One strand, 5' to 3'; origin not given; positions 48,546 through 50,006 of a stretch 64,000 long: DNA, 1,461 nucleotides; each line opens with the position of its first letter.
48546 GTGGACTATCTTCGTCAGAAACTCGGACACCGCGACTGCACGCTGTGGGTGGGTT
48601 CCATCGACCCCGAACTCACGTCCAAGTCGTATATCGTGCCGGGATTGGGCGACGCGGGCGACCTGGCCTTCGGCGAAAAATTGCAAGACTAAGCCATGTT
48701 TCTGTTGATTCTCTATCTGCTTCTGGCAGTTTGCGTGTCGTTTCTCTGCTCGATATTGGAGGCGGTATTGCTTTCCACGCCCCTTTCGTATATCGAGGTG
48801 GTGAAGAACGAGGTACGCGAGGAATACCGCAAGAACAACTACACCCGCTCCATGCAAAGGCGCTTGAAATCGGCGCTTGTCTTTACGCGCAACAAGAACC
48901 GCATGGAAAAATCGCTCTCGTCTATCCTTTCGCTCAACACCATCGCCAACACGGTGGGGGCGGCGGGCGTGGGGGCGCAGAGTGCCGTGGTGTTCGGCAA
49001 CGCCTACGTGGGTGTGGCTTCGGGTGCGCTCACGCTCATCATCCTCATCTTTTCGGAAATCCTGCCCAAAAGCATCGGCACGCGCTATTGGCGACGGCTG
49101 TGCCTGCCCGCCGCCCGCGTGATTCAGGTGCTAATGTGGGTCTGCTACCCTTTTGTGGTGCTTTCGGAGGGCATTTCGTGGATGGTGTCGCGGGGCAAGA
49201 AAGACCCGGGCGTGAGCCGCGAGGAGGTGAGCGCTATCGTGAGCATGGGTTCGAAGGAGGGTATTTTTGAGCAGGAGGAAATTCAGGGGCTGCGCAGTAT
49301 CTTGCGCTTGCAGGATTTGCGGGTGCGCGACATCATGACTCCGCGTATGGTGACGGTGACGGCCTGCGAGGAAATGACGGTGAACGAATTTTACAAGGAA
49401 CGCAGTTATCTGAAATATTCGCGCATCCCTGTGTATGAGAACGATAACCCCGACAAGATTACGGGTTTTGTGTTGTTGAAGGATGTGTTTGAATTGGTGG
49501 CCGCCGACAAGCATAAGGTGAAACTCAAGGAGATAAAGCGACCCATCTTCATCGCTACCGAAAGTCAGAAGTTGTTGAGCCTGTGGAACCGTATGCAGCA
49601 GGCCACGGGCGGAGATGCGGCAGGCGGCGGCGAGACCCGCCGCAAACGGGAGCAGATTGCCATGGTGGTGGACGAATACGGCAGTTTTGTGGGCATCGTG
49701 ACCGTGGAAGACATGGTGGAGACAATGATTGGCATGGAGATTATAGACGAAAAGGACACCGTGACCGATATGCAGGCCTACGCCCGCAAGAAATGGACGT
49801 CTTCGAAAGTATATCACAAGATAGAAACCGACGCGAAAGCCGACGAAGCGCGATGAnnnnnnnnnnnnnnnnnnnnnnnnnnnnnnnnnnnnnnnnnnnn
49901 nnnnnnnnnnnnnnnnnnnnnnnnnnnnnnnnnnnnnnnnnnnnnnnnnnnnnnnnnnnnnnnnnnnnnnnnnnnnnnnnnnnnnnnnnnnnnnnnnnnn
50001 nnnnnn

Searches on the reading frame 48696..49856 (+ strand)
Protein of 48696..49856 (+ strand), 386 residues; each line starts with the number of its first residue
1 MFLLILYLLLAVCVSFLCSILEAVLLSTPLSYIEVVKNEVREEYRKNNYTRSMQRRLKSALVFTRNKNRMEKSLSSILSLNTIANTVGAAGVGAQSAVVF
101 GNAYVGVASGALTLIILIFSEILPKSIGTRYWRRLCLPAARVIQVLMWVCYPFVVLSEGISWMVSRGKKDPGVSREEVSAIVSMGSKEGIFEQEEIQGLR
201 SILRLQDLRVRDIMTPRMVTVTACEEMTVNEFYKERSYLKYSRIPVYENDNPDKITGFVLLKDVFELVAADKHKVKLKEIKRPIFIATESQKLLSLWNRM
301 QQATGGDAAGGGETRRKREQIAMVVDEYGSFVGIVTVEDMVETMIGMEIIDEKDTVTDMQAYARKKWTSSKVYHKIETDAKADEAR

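Call 22: search_protein_families(library=pfam, proteins=[window:48696-49856:+], max_evalue=0.001)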
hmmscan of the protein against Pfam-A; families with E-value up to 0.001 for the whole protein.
window:48696-49856:+ (386 aa): 2 families
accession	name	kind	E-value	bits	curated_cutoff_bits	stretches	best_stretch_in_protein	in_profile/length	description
PF01595.25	CNNM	-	3.4e-28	99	28.4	1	8-195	3-181/181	Cyclin M transmembrane N-terminal domain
PF00571.33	CBS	-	4.2e-10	40.2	24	0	210-268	1-55/57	CBS domain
